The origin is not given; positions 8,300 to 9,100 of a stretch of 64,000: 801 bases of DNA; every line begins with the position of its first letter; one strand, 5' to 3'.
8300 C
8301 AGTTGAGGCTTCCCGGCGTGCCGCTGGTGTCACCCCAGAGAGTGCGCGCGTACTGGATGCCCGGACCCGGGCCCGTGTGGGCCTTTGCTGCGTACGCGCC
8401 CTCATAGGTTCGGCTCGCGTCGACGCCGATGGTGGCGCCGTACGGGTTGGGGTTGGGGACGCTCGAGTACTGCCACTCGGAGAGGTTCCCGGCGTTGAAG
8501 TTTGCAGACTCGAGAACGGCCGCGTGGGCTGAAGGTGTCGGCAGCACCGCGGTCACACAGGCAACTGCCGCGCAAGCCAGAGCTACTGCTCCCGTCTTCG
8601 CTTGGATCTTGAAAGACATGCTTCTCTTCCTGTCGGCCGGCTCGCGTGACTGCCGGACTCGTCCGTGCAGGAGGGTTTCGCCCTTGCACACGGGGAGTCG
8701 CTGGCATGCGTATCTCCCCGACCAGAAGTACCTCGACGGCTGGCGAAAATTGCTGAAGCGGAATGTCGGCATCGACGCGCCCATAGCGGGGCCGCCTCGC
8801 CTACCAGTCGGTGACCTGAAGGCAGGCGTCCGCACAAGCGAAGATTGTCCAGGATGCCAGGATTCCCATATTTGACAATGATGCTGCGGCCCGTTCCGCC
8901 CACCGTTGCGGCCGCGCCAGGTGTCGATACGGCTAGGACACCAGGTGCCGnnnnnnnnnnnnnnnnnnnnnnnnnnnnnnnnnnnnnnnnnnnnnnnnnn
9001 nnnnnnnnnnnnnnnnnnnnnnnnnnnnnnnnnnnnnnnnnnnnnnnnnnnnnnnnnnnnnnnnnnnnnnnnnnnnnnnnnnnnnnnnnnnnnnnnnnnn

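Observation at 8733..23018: Strictly spaced bipartite motif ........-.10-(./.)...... upstream of three secreted glycan-enzyme genes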

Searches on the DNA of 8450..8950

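Call 72: search_rna_families(source=window, start=8450, end=8950, threshold=evalue, max_evalue=1)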
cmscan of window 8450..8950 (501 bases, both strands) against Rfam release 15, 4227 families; matches with E-value up to 1: 0.
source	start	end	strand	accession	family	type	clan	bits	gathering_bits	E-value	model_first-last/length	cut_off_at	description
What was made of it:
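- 8620..8732 (-): 113-nt leader of the lyase gene, with predicted hairpins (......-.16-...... at 8692-8719). It is unrelated in sequence to the beta-helix leaders. No Rfam match (call 72).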
